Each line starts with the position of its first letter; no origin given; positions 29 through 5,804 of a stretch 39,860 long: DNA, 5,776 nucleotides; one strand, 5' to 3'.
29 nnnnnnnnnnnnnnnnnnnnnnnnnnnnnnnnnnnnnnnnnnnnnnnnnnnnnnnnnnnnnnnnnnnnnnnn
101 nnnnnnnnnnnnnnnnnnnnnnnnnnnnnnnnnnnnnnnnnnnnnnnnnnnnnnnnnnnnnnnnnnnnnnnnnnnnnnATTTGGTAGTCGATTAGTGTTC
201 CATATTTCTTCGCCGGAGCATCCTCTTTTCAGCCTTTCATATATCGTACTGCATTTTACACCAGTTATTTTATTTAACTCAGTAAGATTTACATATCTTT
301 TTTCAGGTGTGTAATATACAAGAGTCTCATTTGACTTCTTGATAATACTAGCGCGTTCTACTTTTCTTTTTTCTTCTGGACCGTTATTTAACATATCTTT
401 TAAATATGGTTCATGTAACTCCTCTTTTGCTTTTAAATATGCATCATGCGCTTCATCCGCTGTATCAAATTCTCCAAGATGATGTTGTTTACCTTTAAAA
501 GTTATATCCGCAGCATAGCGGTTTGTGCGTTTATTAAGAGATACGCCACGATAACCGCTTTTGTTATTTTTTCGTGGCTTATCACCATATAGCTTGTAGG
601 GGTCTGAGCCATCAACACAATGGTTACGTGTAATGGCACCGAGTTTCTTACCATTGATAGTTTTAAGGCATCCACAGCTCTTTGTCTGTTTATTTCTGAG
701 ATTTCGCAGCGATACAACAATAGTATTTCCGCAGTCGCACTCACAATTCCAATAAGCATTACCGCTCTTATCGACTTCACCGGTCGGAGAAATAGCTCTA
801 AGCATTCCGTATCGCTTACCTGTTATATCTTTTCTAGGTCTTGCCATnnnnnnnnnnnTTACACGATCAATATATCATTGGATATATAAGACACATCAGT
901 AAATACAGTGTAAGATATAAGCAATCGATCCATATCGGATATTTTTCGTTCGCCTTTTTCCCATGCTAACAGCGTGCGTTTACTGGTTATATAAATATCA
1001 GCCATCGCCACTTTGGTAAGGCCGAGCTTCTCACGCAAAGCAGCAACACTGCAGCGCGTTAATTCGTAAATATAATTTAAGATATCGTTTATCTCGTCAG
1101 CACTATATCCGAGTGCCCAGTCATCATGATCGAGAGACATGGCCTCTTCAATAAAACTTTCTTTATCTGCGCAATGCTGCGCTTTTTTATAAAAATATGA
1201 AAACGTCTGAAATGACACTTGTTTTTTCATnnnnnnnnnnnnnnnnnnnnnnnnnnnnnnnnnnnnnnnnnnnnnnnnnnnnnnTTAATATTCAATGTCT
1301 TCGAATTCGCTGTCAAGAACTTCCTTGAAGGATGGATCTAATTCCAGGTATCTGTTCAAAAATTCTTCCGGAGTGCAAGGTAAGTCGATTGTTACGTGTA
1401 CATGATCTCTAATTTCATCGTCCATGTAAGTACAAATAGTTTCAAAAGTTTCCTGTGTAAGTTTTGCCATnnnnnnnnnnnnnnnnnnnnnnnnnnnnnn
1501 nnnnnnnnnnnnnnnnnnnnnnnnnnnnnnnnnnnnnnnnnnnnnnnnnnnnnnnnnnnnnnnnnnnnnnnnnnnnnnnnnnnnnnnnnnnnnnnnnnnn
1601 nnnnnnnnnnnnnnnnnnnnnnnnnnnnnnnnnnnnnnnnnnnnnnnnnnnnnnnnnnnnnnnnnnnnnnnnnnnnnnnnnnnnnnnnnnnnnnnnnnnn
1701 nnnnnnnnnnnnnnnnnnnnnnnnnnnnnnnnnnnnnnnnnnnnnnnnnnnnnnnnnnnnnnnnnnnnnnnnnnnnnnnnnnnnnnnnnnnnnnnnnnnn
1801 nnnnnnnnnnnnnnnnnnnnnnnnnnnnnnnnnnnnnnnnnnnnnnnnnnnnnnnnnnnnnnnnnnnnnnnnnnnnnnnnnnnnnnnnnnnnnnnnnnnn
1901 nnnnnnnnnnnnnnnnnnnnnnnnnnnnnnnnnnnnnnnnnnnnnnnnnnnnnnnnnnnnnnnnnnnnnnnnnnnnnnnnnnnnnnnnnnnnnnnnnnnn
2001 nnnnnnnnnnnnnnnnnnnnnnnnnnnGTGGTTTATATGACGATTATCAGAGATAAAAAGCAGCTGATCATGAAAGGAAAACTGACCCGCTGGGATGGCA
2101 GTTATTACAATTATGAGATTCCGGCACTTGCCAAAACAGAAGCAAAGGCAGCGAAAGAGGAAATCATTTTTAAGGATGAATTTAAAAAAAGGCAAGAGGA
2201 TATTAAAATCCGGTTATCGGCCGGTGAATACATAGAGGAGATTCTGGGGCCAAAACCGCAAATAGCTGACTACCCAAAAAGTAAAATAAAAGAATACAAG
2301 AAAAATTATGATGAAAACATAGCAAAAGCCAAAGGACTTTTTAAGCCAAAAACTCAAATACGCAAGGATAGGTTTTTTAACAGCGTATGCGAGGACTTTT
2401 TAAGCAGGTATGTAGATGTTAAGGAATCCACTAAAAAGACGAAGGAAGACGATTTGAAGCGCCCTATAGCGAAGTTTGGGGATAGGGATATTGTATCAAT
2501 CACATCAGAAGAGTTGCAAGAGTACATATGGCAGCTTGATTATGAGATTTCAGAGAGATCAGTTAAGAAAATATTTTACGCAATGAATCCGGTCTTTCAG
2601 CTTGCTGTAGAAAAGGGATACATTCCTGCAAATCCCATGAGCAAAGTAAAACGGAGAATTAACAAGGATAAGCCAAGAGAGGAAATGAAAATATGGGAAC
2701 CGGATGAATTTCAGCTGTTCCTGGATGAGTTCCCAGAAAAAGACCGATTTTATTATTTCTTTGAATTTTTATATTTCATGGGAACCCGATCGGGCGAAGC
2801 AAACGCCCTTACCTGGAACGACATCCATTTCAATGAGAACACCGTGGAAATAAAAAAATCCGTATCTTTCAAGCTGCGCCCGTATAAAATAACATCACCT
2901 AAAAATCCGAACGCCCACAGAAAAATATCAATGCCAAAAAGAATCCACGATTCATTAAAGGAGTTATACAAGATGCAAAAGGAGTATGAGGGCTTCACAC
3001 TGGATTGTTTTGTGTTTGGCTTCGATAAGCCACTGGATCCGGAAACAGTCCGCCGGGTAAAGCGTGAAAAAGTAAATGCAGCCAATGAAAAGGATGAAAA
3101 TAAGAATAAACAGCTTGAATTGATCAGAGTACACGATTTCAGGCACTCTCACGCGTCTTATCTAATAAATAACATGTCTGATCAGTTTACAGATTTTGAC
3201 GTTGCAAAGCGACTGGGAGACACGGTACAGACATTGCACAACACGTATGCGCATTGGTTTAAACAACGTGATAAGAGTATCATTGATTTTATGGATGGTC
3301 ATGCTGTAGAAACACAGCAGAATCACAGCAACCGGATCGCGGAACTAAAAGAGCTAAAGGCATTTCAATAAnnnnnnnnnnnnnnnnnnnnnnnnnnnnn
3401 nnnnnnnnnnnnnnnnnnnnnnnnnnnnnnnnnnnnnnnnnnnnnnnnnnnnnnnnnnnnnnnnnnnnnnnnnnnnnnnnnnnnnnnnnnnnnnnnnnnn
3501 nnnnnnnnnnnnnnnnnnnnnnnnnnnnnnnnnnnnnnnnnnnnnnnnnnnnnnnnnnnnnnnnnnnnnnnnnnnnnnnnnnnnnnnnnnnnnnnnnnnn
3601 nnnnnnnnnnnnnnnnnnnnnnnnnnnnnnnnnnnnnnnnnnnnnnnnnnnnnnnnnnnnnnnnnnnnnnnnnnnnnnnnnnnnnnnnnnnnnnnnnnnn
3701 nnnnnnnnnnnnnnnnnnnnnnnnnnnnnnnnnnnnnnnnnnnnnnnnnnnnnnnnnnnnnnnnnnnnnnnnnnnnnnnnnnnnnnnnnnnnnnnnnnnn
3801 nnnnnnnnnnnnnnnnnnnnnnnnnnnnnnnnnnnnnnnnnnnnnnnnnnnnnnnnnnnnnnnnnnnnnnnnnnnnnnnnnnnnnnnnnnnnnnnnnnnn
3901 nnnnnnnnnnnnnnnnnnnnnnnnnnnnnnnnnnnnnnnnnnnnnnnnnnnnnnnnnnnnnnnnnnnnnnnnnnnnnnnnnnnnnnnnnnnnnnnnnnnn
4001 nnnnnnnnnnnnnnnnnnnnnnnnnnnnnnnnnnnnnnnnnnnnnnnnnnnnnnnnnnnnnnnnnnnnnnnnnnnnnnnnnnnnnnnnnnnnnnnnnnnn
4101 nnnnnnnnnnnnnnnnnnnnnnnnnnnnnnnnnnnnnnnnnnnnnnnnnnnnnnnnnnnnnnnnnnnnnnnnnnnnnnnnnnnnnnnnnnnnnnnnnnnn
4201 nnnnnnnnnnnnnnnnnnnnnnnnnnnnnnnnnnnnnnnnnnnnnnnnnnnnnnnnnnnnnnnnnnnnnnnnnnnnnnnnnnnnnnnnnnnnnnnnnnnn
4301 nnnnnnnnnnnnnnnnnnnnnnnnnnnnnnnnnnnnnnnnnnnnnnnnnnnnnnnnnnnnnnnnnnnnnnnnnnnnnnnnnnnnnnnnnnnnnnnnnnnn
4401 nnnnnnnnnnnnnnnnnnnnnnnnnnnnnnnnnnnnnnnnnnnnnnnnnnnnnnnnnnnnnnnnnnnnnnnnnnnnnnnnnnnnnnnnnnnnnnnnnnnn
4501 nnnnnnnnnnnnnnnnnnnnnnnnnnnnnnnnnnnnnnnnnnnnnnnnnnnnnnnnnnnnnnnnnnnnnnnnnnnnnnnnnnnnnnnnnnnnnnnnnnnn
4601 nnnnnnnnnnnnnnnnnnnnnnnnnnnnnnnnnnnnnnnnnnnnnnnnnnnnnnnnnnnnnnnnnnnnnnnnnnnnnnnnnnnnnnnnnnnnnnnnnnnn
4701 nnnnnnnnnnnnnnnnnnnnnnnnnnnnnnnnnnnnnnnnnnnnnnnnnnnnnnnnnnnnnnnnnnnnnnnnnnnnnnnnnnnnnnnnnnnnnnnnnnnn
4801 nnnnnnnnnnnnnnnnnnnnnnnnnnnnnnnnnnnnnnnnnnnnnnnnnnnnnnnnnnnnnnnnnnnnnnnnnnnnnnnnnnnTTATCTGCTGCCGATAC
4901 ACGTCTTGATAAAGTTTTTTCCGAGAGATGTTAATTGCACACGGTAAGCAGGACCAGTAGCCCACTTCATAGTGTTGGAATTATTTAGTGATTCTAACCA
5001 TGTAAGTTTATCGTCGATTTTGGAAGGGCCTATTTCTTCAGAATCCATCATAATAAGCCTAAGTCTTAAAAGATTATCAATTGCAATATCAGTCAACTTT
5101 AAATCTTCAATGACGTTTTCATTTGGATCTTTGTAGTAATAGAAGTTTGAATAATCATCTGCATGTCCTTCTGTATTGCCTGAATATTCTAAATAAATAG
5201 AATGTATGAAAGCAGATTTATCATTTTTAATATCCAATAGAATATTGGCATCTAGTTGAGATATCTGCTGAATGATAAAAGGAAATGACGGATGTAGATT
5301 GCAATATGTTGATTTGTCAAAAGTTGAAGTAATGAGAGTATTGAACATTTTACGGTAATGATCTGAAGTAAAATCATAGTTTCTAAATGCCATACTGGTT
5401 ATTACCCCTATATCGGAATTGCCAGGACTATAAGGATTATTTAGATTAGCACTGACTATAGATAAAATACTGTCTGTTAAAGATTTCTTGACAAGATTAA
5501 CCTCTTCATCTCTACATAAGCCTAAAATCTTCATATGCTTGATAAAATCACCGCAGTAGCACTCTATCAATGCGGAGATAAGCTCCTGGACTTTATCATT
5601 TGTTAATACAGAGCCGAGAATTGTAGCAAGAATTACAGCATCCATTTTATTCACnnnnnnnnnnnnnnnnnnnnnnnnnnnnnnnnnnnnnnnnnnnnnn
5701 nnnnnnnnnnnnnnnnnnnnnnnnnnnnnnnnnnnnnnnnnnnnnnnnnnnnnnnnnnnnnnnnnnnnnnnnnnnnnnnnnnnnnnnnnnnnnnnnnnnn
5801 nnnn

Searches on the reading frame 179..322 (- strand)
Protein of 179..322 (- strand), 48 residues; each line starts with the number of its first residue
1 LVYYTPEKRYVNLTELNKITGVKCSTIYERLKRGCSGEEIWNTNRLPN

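Call 27: search_protein_families(library=pfam, proteins=[window:179-322:-], max_evalue=10)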
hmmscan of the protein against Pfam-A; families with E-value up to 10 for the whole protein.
seq(48 aa): 3 families
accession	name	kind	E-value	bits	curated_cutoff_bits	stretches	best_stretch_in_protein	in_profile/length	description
PF04967.18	HTH_10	-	0.02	15.2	23.1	1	8-33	21-46/53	HTH DNA binding domain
PF05930.18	Phage_AlpA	-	0.09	13.1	21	1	9-32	2-25/51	Prophage CP4-57 regulatory protein (AlpA)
PF18368.7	Ig_GlcNase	-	0.16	12.6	26.3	1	3-30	2-29/105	Exo-beta-D-glucosaminidase Ig-fold domain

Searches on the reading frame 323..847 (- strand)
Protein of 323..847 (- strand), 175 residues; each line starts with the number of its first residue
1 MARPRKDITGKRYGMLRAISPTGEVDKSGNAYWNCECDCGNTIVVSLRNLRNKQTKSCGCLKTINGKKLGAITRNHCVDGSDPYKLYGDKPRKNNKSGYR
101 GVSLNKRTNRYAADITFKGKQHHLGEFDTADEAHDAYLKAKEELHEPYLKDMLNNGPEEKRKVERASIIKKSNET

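Call 27: search_protein_families(library=pfam, proteins=[window:323-847:-], max_evalue=10)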
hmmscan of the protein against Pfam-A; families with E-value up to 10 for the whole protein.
seq(175 aa): 1 family
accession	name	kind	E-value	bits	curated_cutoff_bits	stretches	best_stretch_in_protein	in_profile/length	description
PF00847.26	AP2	-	2.7e-08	34.4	33.3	1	97-146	1-53/54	AP2 domain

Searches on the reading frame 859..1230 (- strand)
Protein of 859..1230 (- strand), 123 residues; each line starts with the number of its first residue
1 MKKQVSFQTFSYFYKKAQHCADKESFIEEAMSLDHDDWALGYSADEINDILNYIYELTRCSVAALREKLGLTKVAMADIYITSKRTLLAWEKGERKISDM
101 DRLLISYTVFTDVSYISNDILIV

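Call 6: search_protein_families(library=pfam, proteins=[window:859-1230:-], max_evalue=1)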
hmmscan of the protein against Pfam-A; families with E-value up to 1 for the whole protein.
window:859-1230:- (123 aa): 6 families
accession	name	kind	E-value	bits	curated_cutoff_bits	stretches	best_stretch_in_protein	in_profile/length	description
PF01381.28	HTH_3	-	5.6e-05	23.5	23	1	63-98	2-37/55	Helix-turn-helix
PF12844.13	HTH_19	-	0.00076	19.8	30.2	1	64-99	6-40/64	Helix-turn-helix domain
PF13560.12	HTH_31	-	0.013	16.2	27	1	63-98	7-43/64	Helix-turn-helix domain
PF14590.12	DUF4447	-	0.057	13.7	27.2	1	60-98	10-48/166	Domain of unknown function (DUF4447)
PF06778.18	Chlor_dismutase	-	0.092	12.8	25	1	25-59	136-170/189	Chlorite dismutase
PF10752.14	DUF2533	-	0.23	12.4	25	1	22-68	27-71/83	Protein of unknown function (DUF2533)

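Call 7: search_protein_families(library=phrogs, proteins=[window:859-1230:-], max_evalue=0.01)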
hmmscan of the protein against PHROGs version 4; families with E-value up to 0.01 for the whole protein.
window:859-1230:- (123 aa): 5 families
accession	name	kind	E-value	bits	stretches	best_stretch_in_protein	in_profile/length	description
phrog_25567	-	unknown function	8.5e-52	174.9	1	4-122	1-115/115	-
phrog_2104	-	unknown function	1.2e-05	26.4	1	57-96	39-78/103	-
phrog_7950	-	transcription regulation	0.00019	22.4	1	64-98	14-50/68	transcriptional repressor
phrog_8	-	transcription regulation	0.00051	20.6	1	37-98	133-197/346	transcriptional regulator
phrog_3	-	transcription regulation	0.00063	20.6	1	44-105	75-133/430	transcriptional repressor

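Call 9: search_protein_families(library=ncbifam, proteins=[window:859-1230:-], max_evalue=0.1)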
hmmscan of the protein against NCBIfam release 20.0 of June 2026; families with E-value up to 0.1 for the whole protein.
window:859-1230:- (123 aa): 6 families
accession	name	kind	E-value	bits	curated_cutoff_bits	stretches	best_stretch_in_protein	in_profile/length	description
NF040522.1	VC1465_fam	subfamily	0.00026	21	70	1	65-98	4-37/111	VC1465 family Xer recombination activation factor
TIGR03830.1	CxxCG_CxxCG_HTH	subfamily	0.0024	17.6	61.8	1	56-104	64-113/127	type II TA system antitoxin MqsA family protein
NF041265.1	NadS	equivalog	0.023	15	60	1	61-99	34-72/94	NadS family protein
TIGR03070.1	couple_hipB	subfamily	0.034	14.1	71.65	1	62-97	7-42/58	type II toxin-antitoxin system Y4mF family antitoxin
NF045995.1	MAG0865_DivIVA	hypoth_equivalog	0.038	14.1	55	1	41-58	19-36/69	MAG0865 family DivIVA-related protein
NF009778.0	PRK13278.1-1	equivalog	0.071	12.1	570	1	3-98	38-126/356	formate--phosphoribosylaminoimidazolecarboxamide ligase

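Call 28: search_protein_families(library=padloc, proteins=[window:859-1230:-], max_evalue=0.1)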
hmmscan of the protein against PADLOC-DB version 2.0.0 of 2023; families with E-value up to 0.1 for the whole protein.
window:859-1230:- (123 aa): 2 families
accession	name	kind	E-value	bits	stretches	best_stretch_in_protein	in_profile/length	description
PDLC03951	RmrA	-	0.015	12.3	1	63-96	14-47/400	-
PDLC03346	MTase_II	-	0.016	10.9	1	52-106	30-84/1068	Type II methyltransferase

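Call 59: search_solved_structures(query=window:859-1227:-, max_evalue=1)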
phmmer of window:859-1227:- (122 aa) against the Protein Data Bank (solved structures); distinct sequences matched with E-value up to 1: 5.
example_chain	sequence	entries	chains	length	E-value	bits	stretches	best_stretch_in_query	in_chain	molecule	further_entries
5j9i_A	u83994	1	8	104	0.07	16.5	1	33-94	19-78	Antitoxin igA-2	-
5jaa_A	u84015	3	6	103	0.071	16.5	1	33-94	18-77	Antitoxin igA-2 | Antitoxin HigA-2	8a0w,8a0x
3mlf_A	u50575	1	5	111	0.22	14.9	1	60-114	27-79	transcriptional regulator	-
7xi5_A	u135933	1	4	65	0.34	14.3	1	61-97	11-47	Transcriptional regulator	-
9tv9_A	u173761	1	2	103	0.38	14.1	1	33-94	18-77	Antitoxin HigA-2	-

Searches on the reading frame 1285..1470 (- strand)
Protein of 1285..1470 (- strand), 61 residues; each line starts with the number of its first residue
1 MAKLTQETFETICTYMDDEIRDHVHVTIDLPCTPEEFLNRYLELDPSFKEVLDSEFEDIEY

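Call 6: search_protein_families(library=pfam, proteins=[window:1285-1470:-], max_evalue=1)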
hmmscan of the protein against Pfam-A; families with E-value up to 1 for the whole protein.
window:1285-1470:- (61 aa): 1 family
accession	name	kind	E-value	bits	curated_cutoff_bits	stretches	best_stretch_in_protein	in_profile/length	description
PF22147.1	AcrIC5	-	2.1e-05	25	27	1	8-43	9-43/53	Anti-CRISPR protein AcrIC5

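Call 7: search_protein_families(library=phrogs, proteins=[window:1285-1470:-], max_evalue=0.01)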
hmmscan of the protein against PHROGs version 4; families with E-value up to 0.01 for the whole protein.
window:1285-1470:- (61 aa): 0 families

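Call 9: search_protein_families(library=ncbifam, proteins=[window:1285-1470:-], max_evalue=0.1)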
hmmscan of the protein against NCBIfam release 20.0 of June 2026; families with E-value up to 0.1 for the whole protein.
window:1285-1470:- (61 aa): 0 families

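Call 28: search_protein_families(library=padloc, proteins=[window:1285-1470:-], max_evalue=0.1)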
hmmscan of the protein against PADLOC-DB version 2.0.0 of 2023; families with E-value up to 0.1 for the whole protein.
window:1285-1470:- (61 aa): 0 families

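Call 58: search_solved_structures(query=window:1285-1467:-, max_evalue=10, show_alignments=2)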
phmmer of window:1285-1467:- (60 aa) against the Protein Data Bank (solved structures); distinct sequences matched with E-value up to 10: 1.
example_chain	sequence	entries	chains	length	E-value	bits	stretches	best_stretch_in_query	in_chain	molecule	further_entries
7obi_A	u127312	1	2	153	0.091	16.7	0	35-52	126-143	CTPR-rv4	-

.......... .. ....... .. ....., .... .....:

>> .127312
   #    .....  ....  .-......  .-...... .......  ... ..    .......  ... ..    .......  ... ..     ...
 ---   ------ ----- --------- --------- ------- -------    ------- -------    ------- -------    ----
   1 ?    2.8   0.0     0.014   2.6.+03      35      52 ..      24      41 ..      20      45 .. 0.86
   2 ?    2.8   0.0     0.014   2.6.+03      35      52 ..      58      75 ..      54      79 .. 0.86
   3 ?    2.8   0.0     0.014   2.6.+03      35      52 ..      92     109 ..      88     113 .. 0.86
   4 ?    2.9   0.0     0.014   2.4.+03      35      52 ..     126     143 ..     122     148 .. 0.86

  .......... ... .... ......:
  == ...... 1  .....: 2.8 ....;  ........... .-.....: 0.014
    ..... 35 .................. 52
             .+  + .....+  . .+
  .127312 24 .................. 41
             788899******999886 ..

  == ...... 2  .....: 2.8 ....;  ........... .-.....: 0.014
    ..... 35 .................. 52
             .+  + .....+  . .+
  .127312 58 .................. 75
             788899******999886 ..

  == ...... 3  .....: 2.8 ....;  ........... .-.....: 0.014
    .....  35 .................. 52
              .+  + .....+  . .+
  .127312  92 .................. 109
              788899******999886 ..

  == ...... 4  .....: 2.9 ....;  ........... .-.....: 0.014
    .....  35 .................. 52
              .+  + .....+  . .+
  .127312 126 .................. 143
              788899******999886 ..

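Call 73: find_homologous_proteins(query=window:1285-1467:-, max_evalue=0.01)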
Query window:1285-1467:- (60 aa): 17 proteins with E <= 0.01 among 17 candidates.
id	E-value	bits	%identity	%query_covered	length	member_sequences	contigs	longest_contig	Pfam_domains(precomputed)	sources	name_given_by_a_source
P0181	2.7e-30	120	93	100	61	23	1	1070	PF22147.2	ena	-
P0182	1.7e-29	118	93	100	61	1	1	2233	-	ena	-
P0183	7.6e-29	116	98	92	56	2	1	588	PF22147.2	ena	-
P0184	2.1e-21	93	76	98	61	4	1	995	-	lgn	-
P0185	2.7e-18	83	90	70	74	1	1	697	-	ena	-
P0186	3.6e-18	82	68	100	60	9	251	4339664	PF22147.2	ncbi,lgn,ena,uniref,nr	ncbi:hypothetical protein [[Clostridium] innocuum]|uniref:hypothetical protein n=1 Tax=Clostridium T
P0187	9.2e-17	78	65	100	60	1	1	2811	PF22147.2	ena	-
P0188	9.0e-16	75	65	95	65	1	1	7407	PF22147.2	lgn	-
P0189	4.1e-15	73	67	95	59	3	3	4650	PF22147.2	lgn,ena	-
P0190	5.2e-14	69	67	90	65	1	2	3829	PF22147.2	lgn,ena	-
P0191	7.3e-14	69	61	98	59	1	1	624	PF22147.2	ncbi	-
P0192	2.8e-13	67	67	80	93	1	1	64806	-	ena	-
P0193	3.4e-13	67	63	90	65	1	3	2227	PF22147.2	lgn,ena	-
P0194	3.5e-13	67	62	92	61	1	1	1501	PF22147.2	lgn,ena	-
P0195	4.5e-11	60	63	68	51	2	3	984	PF22147.2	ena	-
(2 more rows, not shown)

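Call 75: search_protein_families(library=pfam, alignment_id=A4, max_evalue=0.01)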
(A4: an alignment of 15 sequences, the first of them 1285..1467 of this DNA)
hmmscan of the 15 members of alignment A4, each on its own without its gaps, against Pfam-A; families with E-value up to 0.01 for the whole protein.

A. member 1, window:1285-1467:- (60 aa): 1 family
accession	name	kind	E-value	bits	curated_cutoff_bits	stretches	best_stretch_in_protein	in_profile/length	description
PF22147.1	AcrIC5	-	2.1e-05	25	27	1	7-42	9-43/53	Anti-CRISPR protein AcrIC5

B. families by the number of members that match (of 15 scanned): 1 family
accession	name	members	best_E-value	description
PF22147.1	AcrIC5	15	6.9e-11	Anti-CRISPR protein AcrIC5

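Call 76: search_solved_structures(query=A4, max_evalue=10, show_alignments=1)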
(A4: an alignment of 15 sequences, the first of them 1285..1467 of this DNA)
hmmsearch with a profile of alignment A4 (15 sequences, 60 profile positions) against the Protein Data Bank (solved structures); distinct sequences matched with E-value up to 10: 6.
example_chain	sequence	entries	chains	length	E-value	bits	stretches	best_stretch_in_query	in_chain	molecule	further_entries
7obi_A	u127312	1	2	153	0.00029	24.1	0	35-52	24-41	CTPR-rv4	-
7yhr_A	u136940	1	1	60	0.12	15.6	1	8-42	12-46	Anti-CRISPR protein Type I-C5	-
7dqx_A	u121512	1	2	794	0.14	15.4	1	11-39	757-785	6-hydroxypseudooxynicotine dehydrogenase complex subunit gamma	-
3fdh_A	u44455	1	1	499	0.89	12.9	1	4-37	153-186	SusD homolog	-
1mkh_A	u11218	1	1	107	1.6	12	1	16-41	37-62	C-terminal domain of Methionyl-tRNA synthetase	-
6c32_A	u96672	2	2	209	2.3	11.5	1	32-49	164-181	Acetyltransferase, GNAT family protein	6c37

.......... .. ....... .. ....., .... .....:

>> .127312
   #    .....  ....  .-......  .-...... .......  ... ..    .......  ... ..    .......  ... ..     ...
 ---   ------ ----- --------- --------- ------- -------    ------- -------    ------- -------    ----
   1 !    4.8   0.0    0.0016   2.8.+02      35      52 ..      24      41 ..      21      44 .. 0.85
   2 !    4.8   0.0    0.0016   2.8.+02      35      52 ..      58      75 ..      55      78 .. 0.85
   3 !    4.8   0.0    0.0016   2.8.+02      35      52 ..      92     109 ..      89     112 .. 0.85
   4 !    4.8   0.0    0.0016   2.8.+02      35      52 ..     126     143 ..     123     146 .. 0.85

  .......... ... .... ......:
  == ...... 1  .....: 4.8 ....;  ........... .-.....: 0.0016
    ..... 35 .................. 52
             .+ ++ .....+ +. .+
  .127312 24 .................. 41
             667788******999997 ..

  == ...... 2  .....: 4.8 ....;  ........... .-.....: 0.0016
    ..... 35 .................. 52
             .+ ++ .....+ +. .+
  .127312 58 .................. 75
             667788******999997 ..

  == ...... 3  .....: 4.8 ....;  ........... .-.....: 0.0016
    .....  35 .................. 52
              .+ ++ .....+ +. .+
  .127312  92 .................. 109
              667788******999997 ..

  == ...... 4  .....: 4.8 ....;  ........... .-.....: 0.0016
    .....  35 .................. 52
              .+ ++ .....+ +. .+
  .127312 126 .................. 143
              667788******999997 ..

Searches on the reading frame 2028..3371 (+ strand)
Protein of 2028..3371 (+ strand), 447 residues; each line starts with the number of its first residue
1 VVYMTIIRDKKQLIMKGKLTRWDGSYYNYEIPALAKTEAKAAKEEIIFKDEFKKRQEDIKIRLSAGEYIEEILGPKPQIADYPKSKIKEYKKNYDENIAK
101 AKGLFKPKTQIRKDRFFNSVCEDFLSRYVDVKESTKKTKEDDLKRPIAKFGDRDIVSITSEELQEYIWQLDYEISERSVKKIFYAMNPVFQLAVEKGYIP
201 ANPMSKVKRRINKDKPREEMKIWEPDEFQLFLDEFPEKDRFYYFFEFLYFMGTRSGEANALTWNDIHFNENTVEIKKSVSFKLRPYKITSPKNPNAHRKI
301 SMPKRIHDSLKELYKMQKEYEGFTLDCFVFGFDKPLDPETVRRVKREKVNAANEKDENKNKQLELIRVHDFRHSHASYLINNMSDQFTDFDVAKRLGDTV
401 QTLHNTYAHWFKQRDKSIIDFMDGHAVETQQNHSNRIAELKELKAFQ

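Call 22: find_encoding_contigs(protein=window:2028-3371:+, flank=10000, max_places=4)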
Protein window:2028-3371:+ (447 aa): no gene with exactly this product is on record in the collection.

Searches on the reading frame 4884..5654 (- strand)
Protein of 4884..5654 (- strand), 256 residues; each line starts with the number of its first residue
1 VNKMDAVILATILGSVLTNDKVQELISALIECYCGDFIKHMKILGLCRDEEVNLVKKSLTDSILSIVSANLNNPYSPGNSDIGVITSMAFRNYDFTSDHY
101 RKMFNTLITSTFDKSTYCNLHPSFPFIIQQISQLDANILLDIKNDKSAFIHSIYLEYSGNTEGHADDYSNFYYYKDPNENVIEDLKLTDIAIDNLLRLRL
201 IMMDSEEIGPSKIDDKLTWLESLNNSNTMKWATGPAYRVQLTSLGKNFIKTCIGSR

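Call 71: search_protein_families(library=pfam, proteins=[window:4884-5654:-], max_evalue=0.001)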
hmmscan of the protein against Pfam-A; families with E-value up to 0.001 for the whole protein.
window:4884-5654:- (256 aa): 1 family
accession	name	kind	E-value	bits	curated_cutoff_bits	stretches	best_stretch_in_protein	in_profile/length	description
PF14337.13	Abi_alpha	-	2.5e-20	73.7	29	1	96-252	44-196/196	Abortive infection alpha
